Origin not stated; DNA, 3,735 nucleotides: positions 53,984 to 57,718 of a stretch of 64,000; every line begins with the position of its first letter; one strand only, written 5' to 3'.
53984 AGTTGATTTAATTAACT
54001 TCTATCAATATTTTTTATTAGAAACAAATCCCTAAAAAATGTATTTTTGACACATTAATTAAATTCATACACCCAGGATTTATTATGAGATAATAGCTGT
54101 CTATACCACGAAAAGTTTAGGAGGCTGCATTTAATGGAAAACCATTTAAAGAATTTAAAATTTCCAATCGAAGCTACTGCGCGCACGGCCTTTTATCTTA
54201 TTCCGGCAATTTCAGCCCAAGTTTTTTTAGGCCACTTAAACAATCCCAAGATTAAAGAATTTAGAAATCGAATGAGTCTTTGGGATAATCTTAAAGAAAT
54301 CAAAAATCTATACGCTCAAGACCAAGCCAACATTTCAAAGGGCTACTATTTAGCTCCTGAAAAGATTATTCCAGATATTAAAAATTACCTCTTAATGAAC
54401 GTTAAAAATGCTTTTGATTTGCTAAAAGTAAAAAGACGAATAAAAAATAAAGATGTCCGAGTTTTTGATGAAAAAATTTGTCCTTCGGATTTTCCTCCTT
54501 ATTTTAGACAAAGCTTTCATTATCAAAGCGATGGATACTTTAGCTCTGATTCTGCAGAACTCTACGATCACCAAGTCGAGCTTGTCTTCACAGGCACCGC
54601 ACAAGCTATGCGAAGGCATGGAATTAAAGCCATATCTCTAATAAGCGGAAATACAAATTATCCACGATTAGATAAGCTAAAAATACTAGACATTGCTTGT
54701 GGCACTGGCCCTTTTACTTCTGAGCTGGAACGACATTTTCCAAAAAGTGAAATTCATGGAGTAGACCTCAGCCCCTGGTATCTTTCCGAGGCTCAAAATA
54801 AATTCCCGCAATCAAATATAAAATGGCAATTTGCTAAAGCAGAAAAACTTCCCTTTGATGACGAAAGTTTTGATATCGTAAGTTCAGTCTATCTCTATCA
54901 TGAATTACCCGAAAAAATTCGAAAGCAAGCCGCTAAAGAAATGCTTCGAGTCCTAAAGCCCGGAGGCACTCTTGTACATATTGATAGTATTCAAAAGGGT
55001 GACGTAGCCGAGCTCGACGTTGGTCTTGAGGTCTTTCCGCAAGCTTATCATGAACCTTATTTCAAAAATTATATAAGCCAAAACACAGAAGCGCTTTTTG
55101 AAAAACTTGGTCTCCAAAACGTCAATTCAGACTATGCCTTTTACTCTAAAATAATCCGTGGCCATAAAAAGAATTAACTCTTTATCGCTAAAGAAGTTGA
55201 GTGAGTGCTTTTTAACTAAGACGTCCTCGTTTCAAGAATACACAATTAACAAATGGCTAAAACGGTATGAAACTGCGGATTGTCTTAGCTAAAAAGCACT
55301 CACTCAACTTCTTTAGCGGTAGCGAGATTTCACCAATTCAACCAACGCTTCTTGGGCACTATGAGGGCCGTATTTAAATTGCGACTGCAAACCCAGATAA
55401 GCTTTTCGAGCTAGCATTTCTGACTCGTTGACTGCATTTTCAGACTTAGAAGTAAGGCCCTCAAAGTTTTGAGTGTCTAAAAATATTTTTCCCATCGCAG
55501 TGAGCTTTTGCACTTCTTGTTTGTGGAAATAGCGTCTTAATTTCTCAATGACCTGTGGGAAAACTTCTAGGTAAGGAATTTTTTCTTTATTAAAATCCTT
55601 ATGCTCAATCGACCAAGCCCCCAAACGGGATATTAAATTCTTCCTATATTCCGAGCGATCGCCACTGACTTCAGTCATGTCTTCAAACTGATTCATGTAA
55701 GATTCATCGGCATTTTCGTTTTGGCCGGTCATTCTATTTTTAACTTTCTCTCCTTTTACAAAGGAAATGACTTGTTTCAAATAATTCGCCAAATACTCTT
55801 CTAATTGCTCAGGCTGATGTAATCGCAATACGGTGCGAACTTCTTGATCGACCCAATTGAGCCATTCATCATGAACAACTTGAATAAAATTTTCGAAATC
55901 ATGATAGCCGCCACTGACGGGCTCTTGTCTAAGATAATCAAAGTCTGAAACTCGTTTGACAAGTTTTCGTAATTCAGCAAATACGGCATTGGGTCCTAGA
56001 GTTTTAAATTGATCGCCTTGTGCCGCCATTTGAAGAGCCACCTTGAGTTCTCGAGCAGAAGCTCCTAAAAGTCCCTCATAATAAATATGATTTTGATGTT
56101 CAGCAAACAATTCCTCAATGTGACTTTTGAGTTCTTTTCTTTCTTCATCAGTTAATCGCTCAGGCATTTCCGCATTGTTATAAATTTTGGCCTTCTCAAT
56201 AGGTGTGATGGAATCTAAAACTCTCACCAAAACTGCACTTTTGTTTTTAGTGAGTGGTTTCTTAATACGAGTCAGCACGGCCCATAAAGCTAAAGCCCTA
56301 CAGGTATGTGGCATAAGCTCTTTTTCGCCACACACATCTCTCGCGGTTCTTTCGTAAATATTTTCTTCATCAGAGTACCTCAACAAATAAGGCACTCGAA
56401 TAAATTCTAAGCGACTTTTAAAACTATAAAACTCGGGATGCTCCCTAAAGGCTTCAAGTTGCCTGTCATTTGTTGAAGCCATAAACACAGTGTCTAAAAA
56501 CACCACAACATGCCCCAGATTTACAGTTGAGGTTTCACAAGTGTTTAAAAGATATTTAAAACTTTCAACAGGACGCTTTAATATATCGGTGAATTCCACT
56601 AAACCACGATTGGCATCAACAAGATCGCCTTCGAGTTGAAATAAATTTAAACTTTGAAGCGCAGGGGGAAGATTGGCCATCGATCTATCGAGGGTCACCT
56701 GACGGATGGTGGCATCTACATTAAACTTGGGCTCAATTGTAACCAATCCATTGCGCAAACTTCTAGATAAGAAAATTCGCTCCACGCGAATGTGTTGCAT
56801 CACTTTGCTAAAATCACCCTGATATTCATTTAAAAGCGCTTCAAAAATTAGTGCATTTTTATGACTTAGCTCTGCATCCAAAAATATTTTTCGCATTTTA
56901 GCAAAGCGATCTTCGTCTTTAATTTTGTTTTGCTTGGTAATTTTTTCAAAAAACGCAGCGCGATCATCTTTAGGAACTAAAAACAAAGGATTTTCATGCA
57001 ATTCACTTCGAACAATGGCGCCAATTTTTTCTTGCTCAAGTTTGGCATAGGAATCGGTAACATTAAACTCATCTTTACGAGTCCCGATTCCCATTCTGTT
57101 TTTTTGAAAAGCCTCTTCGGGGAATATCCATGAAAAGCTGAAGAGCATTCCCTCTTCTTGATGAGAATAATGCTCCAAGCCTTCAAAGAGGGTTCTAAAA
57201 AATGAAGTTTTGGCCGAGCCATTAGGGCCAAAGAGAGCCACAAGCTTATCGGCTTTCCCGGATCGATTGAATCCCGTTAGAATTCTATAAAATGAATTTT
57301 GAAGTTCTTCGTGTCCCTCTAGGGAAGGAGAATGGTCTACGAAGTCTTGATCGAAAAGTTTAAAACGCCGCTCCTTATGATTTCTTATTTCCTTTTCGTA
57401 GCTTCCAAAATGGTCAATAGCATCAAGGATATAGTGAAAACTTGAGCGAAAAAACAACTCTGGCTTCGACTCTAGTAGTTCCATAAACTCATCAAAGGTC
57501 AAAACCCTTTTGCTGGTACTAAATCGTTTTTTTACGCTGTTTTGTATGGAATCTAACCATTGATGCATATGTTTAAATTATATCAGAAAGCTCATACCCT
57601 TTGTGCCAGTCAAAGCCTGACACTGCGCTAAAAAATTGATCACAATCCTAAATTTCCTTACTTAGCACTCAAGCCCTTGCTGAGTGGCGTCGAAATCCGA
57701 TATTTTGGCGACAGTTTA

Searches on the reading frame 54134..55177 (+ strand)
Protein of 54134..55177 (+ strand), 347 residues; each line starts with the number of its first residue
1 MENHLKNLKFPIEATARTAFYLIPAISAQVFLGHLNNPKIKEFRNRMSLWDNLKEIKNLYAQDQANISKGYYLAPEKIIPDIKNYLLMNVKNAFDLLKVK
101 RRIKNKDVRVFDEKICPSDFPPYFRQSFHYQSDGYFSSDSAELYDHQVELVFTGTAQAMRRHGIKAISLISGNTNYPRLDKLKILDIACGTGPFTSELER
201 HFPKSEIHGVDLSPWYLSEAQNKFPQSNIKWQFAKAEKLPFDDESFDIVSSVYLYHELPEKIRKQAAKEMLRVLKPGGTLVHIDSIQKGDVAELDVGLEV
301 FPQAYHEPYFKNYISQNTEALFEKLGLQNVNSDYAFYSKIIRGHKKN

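Call 4: search_protein_families(library=pfam, proteins=[window:54134-55177:+], max_evalue=0.1)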
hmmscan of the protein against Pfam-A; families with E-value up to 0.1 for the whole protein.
window:54134-55177:+ (347 aa): 14 families
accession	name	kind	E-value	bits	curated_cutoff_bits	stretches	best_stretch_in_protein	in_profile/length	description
PF13649.12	Methyltransf_25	-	2.3e-24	86.3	27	1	184-278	1-97/97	Methyltransferase domain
PF08241.18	Methyltransf_11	-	8.5e-22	78.1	21.2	1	185-281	1-94/95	Methyltransferase domain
PF01209.24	Ubie_methyltran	-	1e-17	64.7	20.1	1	181-286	48-155/233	ubiE/COQ5 methyltransferase family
PF13847.12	Methyltransf_31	-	3.2e-15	56.5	27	1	181-284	4-111/145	Methyltransferase domain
PF08242.18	Methyltransf_12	-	6.9e-15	56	30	1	185-280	1-98/98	Methyltransferase domain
PF13489.12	Methyltransf_23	-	1.2e-11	45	27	1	180-330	22-162/164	Methyltransferase domain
PF05175.20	MTS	-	0.00011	22.4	23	1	181-282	32-138/170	Methyltransferase small domain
PF05401.17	NodS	-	0.0057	17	24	1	183-282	46-144/201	Nodulation protein S (NodS)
PF05148.21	Methyltransf_8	-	0.006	16.9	27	1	180-281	72-155/219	Hypothetical methyltransferase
PF02390.23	Methyltransf_4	-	0.0084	16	24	1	183-228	4-49/173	Putative methyltransferase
PF01728.25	FtsJ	-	0.013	15.9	24.1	1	181-283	22-137/181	FtsJ-like methyltransferase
PF00891.24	Methyltransf_2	-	0.025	14.3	22.3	1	183-288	65-170/210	O-methyltransferase domain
PF02353.26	CMAS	-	0.048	13.4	27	1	183-334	65-222/273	Mycolic acid cyclopropane synthetase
PF20922.3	Anamorsin_N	-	0.059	13.5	27.1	1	240-284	46-89/163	Anamorsin, N-terminal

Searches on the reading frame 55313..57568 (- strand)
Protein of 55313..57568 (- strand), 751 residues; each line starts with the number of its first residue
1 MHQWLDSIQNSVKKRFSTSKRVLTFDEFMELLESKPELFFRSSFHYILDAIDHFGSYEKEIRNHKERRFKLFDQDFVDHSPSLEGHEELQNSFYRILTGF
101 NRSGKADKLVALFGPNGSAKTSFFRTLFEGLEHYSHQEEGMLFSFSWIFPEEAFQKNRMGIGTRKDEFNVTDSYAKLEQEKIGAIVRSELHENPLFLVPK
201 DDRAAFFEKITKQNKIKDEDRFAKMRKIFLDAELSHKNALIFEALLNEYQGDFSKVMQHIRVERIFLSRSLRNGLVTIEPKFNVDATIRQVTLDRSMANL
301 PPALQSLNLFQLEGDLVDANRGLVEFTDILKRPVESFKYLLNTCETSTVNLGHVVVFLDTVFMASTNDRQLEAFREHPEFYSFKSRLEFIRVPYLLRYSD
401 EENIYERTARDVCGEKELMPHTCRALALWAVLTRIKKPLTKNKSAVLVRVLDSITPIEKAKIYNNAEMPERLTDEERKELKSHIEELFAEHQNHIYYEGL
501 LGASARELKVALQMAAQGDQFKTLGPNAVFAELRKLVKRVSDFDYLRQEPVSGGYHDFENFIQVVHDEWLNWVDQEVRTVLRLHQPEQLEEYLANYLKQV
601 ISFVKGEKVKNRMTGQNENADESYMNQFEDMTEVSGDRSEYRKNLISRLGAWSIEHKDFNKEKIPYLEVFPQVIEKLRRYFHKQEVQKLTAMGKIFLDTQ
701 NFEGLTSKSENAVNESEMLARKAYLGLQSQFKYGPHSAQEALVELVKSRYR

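Call 4: search_protein_families(library=pfam, proteins=[window:55313-57568:-], max_evalue=0.1)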
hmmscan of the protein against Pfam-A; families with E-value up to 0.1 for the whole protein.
window:55313-57568:- (751 aa): 4 families
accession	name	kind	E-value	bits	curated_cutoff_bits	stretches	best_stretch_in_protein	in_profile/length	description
PF06798.17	PrkA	-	3e-35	122.6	25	1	457-742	1-253/255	PrkA serine protein kinase C-terminal domain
PF08298.17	AAA_PrkA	-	2.4e-27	96.4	25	1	176-438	108-354/358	PrkA AAA domain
PF00005.33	ABC_tran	-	0.02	15.9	25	0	105-144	9-45/137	ABC transporter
PF05272.17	VapE-like_dom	-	0.027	14.4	25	0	100-136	44-79/217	Virulence-associated protein E-like domain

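Call 69: list_cluster_members(proteins=[window:55316-57568:-, window:61598-62995:-, window:40650-42530:+, L009:5568-6089:-, L009:7905-8852:-, L009:3986-5557:+, L006:3687-4685:+, L006:7103-8080:+, L006:5886-7103:+, L004:213-1073:-])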
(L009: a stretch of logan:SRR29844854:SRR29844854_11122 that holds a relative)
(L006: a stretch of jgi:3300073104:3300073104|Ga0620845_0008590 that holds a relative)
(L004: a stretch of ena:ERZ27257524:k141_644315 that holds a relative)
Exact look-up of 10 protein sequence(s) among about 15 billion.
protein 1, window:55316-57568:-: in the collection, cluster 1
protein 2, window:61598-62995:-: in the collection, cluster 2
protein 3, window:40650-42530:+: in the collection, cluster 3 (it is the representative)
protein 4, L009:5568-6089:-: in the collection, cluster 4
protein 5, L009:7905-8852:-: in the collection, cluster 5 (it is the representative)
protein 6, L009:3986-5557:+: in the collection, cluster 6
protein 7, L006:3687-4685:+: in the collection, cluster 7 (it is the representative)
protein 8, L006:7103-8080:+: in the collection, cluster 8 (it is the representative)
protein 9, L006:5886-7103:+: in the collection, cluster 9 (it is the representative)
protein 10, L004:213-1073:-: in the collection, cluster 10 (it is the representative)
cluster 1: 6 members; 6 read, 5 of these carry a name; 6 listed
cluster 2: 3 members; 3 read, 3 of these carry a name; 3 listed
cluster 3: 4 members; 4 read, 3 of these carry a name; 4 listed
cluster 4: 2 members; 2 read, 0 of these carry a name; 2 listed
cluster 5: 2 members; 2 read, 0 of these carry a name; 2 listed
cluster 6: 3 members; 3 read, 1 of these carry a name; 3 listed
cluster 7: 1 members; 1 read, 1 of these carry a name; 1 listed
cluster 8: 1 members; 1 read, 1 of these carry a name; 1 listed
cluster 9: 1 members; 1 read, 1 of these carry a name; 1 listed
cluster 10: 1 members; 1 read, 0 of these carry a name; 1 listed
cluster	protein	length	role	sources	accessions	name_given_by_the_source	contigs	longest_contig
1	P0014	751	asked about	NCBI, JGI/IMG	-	predicted Ser/Thr protein kinase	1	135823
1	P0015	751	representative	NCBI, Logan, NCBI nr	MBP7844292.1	MAG: hypothetical protein KA116_05710 [Proteobacteria bacterium] | hypothetical protein [Pseudomonadota bacterium]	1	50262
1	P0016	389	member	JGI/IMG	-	predicted Ser/Thr protein kinase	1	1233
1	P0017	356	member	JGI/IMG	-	predicted Ser/Thr protein kinase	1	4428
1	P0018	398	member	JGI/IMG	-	predicted Ser/Thr protein kinase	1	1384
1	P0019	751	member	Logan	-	-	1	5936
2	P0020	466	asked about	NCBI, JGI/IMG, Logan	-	fumarate hydratase class II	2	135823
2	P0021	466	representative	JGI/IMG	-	fumarate hydratase class II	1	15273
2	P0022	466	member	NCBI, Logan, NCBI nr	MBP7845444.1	MAG: class II fumarate hydratase [Proteobacteria bacterium] | class II fumarate hydratase [Pseudomonadota bacterium]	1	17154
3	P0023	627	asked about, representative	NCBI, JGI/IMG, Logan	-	glucosamine--fructose-6-phosphate aminotransferase (isomerizing)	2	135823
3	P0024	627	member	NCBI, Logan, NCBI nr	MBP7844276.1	MAG: glutamine--fructose-6-phosphate transaminase (isomerizing) [Proteobacteria bacterium] | glutamine--fructose-6-phosphate transaminase (isomerizing) [Pseudomonadota bacterium]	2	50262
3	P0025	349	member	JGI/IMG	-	glucosamine--fructose-6-phosphate aminotransferase (isomerizing)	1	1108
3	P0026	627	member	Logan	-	-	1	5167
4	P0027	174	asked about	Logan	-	-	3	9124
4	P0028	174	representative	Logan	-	-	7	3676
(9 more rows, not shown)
